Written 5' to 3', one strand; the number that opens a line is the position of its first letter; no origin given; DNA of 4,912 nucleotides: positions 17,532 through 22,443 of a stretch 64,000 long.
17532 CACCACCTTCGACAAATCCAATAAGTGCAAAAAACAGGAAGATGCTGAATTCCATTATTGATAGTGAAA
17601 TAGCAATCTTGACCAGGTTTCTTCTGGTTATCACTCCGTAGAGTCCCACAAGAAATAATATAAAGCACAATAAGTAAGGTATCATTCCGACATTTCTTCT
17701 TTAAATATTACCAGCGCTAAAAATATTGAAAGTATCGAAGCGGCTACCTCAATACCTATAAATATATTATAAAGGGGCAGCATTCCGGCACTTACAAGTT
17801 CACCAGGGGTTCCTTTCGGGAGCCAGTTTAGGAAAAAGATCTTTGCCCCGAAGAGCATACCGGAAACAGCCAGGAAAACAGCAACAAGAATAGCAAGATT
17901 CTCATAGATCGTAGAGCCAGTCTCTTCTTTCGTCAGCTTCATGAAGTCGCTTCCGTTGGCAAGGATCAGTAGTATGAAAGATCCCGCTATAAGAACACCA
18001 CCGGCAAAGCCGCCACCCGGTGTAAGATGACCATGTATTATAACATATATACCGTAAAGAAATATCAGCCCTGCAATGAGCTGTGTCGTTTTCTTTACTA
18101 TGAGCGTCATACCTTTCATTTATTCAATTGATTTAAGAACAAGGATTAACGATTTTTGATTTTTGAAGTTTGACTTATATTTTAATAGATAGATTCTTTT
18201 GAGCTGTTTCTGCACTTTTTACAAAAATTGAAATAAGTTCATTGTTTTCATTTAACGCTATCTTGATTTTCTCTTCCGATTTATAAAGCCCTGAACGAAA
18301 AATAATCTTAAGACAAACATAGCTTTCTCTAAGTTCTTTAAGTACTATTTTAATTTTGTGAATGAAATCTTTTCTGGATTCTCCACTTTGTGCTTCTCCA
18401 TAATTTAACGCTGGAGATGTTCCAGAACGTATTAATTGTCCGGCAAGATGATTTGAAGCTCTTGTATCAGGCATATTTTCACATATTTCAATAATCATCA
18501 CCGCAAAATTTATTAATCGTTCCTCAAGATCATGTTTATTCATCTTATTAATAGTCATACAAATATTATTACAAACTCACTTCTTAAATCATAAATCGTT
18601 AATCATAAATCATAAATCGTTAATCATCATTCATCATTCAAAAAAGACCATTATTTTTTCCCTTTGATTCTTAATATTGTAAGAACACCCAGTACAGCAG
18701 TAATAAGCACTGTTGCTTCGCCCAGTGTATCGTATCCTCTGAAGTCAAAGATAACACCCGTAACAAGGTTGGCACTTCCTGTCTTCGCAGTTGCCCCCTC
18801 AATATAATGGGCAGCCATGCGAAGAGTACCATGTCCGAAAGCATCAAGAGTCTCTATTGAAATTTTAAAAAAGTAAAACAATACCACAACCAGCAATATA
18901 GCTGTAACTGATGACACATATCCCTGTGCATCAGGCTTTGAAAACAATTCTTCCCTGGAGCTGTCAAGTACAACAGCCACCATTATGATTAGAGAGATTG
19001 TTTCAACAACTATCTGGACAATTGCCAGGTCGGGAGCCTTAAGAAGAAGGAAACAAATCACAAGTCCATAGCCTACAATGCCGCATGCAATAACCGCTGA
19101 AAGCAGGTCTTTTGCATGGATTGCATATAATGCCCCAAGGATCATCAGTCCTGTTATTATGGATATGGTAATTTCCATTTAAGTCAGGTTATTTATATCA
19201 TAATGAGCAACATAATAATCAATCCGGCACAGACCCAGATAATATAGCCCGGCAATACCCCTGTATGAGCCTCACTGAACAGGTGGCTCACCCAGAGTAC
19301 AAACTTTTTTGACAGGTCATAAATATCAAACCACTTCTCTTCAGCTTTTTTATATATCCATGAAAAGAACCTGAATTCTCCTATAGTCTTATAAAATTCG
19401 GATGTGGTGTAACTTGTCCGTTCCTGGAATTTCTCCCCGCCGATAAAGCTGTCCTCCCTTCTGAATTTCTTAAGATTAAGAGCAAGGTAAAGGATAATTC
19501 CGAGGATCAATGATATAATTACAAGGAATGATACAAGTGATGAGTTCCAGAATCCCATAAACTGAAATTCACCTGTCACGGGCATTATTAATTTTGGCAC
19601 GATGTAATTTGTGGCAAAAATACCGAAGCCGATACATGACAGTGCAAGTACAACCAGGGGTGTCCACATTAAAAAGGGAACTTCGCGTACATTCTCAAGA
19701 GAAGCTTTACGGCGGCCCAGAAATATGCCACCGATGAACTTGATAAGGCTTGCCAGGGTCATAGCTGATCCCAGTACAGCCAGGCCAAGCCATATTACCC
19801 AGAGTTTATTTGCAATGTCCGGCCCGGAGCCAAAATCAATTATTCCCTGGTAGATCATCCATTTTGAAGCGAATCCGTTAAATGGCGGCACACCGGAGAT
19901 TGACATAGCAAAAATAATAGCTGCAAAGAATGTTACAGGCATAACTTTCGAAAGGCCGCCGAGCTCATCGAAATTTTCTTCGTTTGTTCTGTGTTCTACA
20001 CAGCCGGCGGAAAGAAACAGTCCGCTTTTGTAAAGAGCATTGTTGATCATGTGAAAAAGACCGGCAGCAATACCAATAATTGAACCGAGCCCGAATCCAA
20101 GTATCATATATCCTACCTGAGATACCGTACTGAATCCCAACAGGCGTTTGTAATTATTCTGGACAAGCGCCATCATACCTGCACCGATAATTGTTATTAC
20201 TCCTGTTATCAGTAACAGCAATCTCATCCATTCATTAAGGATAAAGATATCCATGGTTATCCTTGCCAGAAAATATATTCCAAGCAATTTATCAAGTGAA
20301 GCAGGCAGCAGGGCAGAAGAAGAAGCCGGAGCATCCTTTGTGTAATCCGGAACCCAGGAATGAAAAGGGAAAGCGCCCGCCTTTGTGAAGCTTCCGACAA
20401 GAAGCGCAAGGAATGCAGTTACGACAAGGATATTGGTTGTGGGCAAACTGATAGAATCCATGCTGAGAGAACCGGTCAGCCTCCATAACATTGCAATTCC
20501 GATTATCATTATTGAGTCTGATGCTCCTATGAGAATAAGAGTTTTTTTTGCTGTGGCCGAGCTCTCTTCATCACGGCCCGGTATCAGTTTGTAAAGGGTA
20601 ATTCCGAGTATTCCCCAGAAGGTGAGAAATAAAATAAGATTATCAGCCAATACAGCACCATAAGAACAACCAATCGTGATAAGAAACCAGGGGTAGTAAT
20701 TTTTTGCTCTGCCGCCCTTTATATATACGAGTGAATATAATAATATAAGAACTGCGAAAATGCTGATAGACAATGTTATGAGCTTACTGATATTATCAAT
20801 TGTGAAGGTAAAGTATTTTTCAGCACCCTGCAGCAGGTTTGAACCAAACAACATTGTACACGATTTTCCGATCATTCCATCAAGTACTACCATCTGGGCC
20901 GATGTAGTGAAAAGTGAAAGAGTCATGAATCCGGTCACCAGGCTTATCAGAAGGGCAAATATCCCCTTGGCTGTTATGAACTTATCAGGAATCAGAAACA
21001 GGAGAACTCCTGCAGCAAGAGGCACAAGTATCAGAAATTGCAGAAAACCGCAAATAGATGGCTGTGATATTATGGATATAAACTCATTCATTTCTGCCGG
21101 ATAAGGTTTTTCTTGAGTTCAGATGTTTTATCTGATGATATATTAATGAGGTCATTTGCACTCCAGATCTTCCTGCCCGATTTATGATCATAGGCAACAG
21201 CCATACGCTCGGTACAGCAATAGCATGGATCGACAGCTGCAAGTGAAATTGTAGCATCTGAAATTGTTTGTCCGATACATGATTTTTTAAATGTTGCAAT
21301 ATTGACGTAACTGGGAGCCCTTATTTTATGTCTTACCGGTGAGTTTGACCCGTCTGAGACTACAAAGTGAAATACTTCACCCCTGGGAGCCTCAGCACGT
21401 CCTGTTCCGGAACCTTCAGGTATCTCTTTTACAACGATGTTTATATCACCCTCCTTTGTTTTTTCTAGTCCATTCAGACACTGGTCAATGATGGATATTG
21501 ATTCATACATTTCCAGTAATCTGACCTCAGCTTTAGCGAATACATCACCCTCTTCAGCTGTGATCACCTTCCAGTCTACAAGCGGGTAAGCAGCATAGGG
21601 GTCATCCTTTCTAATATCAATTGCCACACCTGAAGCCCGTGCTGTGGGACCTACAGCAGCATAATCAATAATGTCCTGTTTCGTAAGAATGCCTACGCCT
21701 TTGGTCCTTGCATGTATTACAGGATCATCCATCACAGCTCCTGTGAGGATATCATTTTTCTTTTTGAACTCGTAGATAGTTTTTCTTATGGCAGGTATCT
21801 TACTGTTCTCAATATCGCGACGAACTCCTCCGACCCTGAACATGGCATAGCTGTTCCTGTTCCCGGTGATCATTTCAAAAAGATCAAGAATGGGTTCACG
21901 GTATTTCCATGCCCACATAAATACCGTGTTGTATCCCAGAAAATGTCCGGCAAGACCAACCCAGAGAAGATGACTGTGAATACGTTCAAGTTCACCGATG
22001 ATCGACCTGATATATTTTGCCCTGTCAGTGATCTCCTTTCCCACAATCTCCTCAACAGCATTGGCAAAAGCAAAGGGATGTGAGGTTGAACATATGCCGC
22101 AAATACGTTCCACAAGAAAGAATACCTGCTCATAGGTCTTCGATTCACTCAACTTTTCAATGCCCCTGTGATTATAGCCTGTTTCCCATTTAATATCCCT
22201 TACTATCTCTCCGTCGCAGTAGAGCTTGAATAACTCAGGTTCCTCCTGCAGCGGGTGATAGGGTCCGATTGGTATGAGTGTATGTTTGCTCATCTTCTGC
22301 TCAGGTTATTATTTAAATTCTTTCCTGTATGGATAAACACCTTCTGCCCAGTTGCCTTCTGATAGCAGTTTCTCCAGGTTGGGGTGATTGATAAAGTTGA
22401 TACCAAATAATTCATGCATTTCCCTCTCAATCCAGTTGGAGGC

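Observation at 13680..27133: Putative NAD(P)H-coupled, ion-translocating [NiFe] hydrogenase: AsrAB-like diaphorase in one operon with a group 4 hydrogenase and a full Mrp set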

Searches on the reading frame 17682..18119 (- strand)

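Call 4: search_protein_families(library=pfam, proteins=[window:17682-18119:-])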
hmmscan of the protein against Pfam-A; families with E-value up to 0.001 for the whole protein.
window:17682-18119:- (145 aa): 1 family
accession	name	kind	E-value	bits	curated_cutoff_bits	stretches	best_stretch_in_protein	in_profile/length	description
PF04039.18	MnhB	-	1.6e-23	83.7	22.5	1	7-130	1-126/127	Domain related to MnhB subunit of Na+/H+ antiporter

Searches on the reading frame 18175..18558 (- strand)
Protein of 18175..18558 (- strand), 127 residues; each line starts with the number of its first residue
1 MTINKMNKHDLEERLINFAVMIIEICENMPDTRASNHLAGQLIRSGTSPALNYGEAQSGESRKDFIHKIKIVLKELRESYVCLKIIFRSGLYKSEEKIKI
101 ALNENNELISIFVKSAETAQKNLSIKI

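Call 4: search_protein_families(library=pfam, proteins=[window:18175-18558:-])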
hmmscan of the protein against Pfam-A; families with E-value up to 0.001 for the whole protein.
window:18175-18558:- (127 aa): 1 family
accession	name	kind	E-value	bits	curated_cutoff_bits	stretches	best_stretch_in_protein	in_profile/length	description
PF05635.17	23S_rRNA_IVP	-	1.4e-12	48.2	33.8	1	14-110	8-102/106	23S rRNA-intervening sequence protein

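Call 55: search_protein_families(library=ncbifam, proteins=[window:18175-18558:-], max_evalue=0.0001)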
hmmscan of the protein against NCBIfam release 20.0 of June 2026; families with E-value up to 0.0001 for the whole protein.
window:18175-18558:- (127 aa): 1 family
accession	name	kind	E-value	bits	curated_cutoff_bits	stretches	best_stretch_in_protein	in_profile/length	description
TIGR02436.1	TIGR02436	subfamily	2.1e-21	76.2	24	1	13-118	3-107/109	four helix bundle protein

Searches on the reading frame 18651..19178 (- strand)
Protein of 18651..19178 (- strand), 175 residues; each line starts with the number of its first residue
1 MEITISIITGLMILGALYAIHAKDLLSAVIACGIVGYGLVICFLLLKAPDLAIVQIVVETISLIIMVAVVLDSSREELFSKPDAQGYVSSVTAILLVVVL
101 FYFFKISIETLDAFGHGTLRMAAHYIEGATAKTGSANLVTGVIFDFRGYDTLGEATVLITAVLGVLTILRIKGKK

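Call 3: search_protein_families(library=pfam, proteins=[window:18651-19178:-])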
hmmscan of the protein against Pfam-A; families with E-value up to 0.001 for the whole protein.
window:18651-19178:- (175 aa): 2 families
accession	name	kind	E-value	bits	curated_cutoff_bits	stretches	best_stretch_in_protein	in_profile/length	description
PF13244.11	MbhD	-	1.1e-17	64.4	27.2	1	11-70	2-62/67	MBH, subunit D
PF20501.3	MbhE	-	1.9e-09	37.9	27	1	121-170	33-82/98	MBH, subunit E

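Call 55: search_protein_families(library=ncbifam, proteins=[window:18651-19178:-], max_evalue=0.0001)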
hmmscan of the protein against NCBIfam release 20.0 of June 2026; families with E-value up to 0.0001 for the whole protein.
window:18651-19178:- (175 aa): 17 families
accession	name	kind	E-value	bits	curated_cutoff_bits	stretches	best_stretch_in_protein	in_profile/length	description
NF009287.0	PRK12647.1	equivalog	1.3e-24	86.8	937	1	6-173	602-763/773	putative monovalent cation/H+ antiporter subunit A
NF009289.0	PRK12649.1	equivalog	6.7e-24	84.3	1117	1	6-175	622-788/789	putative monovalent cation/H+ antiporter subunit A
NF009159.0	PRK12504.1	equivalog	4.2e-23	82.2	141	1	8-171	10-174/178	DUF4040 domain-containing protein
NF009290.0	PRK12650.1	equivalog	6.6e-23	80.6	980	1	9-169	609-763/966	DUF4040 family protein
NF009285.0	PRK12645.1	equivalog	8e-23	80.6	1028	1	4-174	630-795/804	Na+/H+ antiporter subunit A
NF009284.0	PRK12644.1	equivalog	1.1e-22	80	962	1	6-169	603-761/975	Na+/H+ antiporter subunit A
NF009161.0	PRK12507.1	equivalog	2e-19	70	272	1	5-172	12-178/336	putative monovalent cation/H+ antiporter subunit B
NF009288.0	PRK12648.1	equivalog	2e-19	69.3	1104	1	7-170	611-774/954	monovalent cation/H+ antiporter subunit A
NF009286.0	PRK12646.1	equivalog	5.2e-19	68.2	1063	1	2-173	630-792/800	DUF4040 family protein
TIGR00940.1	2a6301s01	subfamily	3.1e-18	65.5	920.45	1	3-172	622-786/793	monovalent cation:proton antiporter subunit A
NF009217.0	PRK12567.1-1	equivalog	2.4e-11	43.6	268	1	89-173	6-89/238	putative monovalent cation/H+ antiporter subunit B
NF004172.0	PRK05640.1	equivalog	1e-08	35.4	156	1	7-172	4-150/152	putative monovalent cation/H+ antiporter subunit B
NF004923.0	PRK06280.1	equivalog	2.4e-07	31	80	1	6-71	6-71/79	hypothetical protein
NF009229.0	PRK12579.1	equivalog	2.6e-07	30.4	229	1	136-165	44-73/258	putative monovalent cation/H+ antiporter subunit B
NF006242.0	PRK08378.1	subfamily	3e-07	30.9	98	1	6-59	9-62/85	hypothetical protein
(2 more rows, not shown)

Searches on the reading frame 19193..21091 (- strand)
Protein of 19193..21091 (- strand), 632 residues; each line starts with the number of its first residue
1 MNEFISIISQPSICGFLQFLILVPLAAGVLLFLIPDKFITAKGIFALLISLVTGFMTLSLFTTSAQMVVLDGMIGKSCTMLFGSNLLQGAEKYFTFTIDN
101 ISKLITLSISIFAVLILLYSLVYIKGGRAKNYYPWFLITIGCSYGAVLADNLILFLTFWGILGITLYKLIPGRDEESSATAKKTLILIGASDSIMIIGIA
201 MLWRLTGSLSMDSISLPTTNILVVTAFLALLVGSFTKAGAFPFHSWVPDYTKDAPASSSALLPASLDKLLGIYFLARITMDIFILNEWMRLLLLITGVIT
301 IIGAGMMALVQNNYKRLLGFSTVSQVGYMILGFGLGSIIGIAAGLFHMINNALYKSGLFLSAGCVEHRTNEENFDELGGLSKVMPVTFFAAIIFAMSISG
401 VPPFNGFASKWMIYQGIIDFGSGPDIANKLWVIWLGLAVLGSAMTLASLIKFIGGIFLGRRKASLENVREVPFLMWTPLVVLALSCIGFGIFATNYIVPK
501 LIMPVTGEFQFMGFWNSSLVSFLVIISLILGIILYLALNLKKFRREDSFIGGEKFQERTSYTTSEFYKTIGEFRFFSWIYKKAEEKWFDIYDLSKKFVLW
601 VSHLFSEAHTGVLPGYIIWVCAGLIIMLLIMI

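Call 3: search_protein_families(library=pfam, proteins=[window:19193-21091:-])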
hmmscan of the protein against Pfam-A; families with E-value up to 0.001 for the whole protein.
window:19193-21091:- (632 aa): 1 family
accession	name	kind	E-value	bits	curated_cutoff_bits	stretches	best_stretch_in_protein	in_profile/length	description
PF00361.26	Proton_antipo_M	-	1.8e-60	205.1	21.5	1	149-420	1-278/294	NADH:quinone oxidoreductase/Mrp antiporter, TM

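Call 8: search_protein_families(library=ncbifam, proteins=[window:19193-21091:-], max_evalue=0.00001)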
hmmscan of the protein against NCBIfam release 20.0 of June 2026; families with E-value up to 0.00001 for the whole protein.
window:19193-21091:- (632 aa): 72 families (the best 25 are shown)
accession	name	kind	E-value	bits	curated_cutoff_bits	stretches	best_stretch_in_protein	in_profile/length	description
NF006419.0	PRK08668.1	equivalog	3.6e-79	267.1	617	1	17-629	4-610/613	NADH dehydrogenase subunit M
NF006240.0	PRK08376.1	subfamily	2.4e-75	254.4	662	1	17-507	7-505/521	putative monovalent cation/H+ antiporter subunit D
NF005086.0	PRK06521.1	equivalog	8.5e-68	229.4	667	1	91-510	71-507/669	hydrogenase 4 subunit B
NF009288.0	PRK12648.1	equivalog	3.9e-67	227.1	1104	1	17-542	3-528/954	monovalent cation/H+ antiporter subunit A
NF009287.0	PRK12647.1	equivalog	2.8e-66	224.6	937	1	74-540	50-520/773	putative monovalent cation/H+ antiporter subunit A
NF005141.0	PRK06590.1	equivalog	3.1e-66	224.6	556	1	17-631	5-609/615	NADH-quinone oxidoreductase subunit L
TIGR00940.1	2a6301s01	subfamily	2.6e-65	221.2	920.45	1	20-539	5-543/793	monovalent cation:proton antiporter subunit A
NF009289.0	PRK12649.1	equivalog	2.5e-63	214.7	1117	1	22-537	12-535/789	putative monovalent cation/H+ antiporter subunit A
TIGR01974.1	NDH_I_L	subfamily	1.5e-62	212.4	407.5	1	17-631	3-629/630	NADH-quinone oxidoreductase subunit L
NF005097.0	PRK06525.1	equivalog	3.2e-61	207.5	430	1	21-487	9-469/480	hydrogenase 4 subunit D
NF009285.0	PRK12645.1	equivalog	1.6e-60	205.3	1028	1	17-506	4-505/804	Na+/H+ antiporter subunit A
NF009310.0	PRK12668.1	equivalog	9.9e-58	196.3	564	1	43-526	17-462/584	Na(+)/H(+) antiporter subunit D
NF009290.0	PRK12650.1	equivalog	2.3e-55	188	980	1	64-534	46-518/966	DUF4040 family protein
NF009284.0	PRK12644.1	equivalog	3e-54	184.4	962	1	54-535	26-519/975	Na+/H+ antiporter subunit A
NF006418.0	PRK08667.1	equivalog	2e-52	178.6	794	1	49-583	35-567/644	hydrogenase membrane subunit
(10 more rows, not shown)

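Call 50: search_solved_structures(query=window:19193-21091:-, max_evalue=1e-30)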
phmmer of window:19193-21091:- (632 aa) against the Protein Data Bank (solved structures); distinct sequences matched with E-value up to 1e-30: 12.
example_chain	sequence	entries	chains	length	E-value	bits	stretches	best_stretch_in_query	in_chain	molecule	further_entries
6cfw_H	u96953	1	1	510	1.4e-50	175.8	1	16-505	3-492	Monovalent cation/H+ antiporter subunit D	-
7qru_A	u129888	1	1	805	6.3e-49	170.4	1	94-504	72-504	Na+/H+ antiporter subunit A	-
6z16_A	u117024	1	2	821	5.9e-47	163.9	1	94-505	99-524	Multisubunit Na+/H+ antiporter, A subunit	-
6u8y_X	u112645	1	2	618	3.6e-41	144.8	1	111-627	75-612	NADH dehydrogenase subunit M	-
8e9g_L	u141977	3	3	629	2.8e-40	141.9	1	58-532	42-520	NADH-quinone oxidoreductase, L subunit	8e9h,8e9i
7z0s_C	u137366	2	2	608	3.4e-39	138.3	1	55-510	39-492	Formate hydrogenlyase subunit 3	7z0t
6hum_F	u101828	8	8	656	7.7e-36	127.2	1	96-491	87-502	NADH dehydrogenase subunit 5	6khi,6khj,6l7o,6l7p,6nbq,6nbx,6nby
7d3u_A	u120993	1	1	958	1.4e-35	126.4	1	96-460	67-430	Monovalent Na+/H+ antiporter subunit A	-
4he8_L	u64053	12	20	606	9.3e-33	117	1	93-505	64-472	NADH-quinone oxidoreductase subunit 12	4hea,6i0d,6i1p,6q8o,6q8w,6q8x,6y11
6u8y_H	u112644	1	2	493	5.4e-32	114.5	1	98-416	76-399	NADH dehydrogenase subunit N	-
7qru_D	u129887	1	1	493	1.8e-31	112.8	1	95-488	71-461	Na+/H+ antiporter subunit D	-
7wff_F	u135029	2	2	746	3.1e-31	112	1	19-414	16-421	NAD(P)H-quinone oxidoreductase subunit 5, chloroplastic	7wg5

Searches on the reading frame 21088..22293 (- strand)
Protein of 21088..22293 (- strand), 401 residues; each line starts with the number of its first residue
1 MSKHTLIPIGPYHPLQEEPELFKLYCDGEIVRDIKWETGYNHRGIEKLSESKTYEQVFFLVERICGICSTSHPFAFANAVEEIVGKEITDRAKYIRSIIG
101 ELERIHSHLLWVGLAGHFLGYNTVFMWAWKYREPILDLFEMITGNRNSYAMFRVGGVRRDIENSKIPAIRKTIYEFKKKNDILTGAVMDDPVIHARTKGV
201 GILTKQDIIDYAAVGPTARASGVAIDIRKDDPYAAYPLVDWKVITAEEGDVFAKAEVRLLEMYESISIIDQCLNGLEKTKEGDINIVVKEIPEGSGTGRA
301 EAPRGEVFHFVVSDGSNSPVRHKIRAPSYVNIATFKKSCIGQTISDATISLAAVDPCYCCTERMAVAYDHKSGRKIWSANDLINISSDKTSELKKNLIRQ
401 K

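Call 3: search_protein_families(library=pfam, proteins=[window:21088-22293:-])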
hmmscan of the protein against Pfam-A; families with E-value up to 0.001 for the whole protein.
window:21088-22293:- (401 aa): 2 families
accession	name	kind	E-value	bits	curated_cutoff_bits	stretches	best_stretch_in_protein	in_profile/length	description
PF00346.24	Complex1_49kDa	-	1.2e-70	238.2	24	2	119-278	2-161/271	Respiratory-chain NADH dehydrogenase, 49 Kd subunit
PF00374.24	NiFeSe_Hases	-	1.7e-15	57.4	25.8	1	43-111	1-69/508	Nickel-dependent hydrogenase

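Call 8: search_protein_families(library=ncbifam, proteins=[window:21088-22293:-], max_evalue=0.00001)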
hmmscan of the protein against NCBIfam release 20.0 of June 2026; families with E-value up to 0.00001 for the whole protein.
window:21088-22293:- (401 aa): 15 families
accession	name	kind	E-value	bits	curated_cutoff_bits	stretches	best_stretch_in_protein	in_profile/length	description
NF004739.1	PRK06075.1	equivalog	4.4e-99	331.8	360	2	7-279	3-275/384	NADH-quinone oxidoreductase subunit D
TIGR01962.1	NuoD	equivalog_domain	6.6e-87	291.9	459.35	2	5-283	3-278/386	NADH dehydrogenase (quinone) subunit D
NF040602.1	F420_dehyd_FpoD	exception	1.2e-86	291.1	600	1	4-361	7-370/372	F420H2 dehydrogenase subunit FpoD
NF008974.0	PRK12322.1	equivalog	1.2e-79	268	522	1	6-356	8-359/366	NADH-quinone oxidoreductase subunit D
NF009808.0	PRK13292.1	equivalog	1.4e-68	231.5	1156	2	4-277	407-680/791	NADH-quinone oxidoreductase subunit B/C/D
NF005649.0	PRK07415.1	equivalog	2.1e-59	201.5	583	1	5-277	11-284/394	NAD(P)H-quinone oxidoreductase subunit H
NF008728.0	PRK11742.1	equivalog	4.7e-58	197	840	1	6-276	216-486/598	NADH-quinone oxidoreductase subunit C/D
TIGR03295.1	frhA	equivalog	1.4e-18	67.1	392.5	1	30-165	28-170/412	coenzyme F420 hydrogenase subunit alpha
NF033181.1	NiFeSe_hydrog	equivalog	4e-15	55.7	600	1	28-110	24-105/507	nickel-dependent hydrogenase large subunit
NF041785.2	VhuA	equivalog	2.6e-13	49.3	800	1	42-111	38-107/418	F420-non-reducing hydrogenase Vhu subunit A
NF007778.0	PRK10467.1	equivalog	1e-12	47.2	969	1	35-110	31-106/567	hydrogenase 2 large subunit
NF045518.1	H2_NiFeSe_large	exception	1.7e-12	46.9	780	1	30-111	26-106/485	NiFeSe hydrogenase large subunit HysA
NF040828.1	sulfhyd_ShyA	equivalog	2.6e-09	36.5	700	1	31-133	26-130/415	NAD(P)-dependent hydrogenase/sulfhydrogenase 2 subunit alpha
NF007550.0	PRK10170.1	equivalog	1.7e-08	33.3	1101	1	39-111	50-122/597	Ni/Fe-hydrogenase large subunit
NF040832.1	sulfhyd_HydA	equivalog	1.8e-06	27.3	880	0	29-136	26-135/426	NADPH-dependent hydrogenase/sulfhydrogenase 1 subunit alpha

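Call 23: search_solved_structures(query=window:21088-22293:-, max_evalue=1e-10)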
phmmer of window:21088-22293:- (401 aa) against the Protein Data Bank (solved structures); distinct sequences matched with E-value up to 1e-10: 65 (the best 60 are shown).
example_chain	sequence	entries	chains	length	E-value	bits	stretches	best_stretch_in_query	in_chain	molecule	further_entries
6cfw_L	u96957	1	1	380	1.1e-83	284.3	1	6-363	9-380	Membrane-bound hydrogenase subunit alpha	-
7z0s_E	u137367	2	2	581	4.2e-78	266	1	3-387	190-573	Formate hydrogenlyase subunit 5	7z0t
2fug_4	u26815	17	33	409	6.1e-62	212.8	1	7-286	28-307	NADH-quinone oxidoreductase chain 4 | NADH-QUINONE OXIDOREDUCTASE SUBUNIT 4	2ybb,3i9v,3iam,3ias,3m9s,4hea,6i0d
7q5y_B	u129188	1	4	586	6e-61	209.5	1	7-283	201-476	NADH-quinone oxidoreductase subunit C/D 2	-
6u8y_L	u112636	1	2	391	9.7e-54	185.8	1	9-357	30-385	NADH dehydrogenase subunit D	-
9iho_D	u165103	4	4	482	2.9e-52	180.9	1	3-276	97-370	NUCM (49 kDa) subunit of mitochondrial NADH:ubiquinone oxidoreductase (Complex I)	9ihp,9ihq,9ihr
6hum_H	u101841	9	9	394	5.4e-51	176.7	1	6-278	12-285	NAD(P)H-quinone oxidoreductase subunit H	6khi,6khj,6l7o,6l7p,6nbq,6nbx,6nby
6h8k_C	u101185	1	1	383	1.1e-50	175.7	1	7-277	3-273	NUCM protein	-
6gcs_C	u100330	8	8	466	1.7e-50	175.1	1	7-277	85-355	49-KDA PROTEIN (NUCM) | Subunit NUCM of NADH:Ubiquinone Oxidoreductase (Complex I) | NUCM protein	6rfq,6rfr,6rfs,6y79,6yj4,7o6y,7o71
7b0n_D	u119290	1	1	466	1.2e-49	172.3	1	7-277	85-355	NUCM protein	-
4wz7_C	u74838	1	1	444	1.4e-49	172.1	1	7-277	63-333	NUCM protein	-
8ba0_D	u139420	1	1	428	2.2e-49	171.4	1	6-277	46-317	Complex I-49kD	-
8b9z_D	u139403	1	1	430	2.3e-49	171.4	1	6-277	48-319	Complex I-49kD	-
7eu3_H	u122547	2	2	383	2.5e-49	171.2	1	6-275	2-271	NAD(P)H-quinone oxidoreductase subunit H, chloroplastic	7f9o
8esw_S2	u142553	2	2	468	3.3e-49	170.9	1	6-277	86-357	Complex I-49kD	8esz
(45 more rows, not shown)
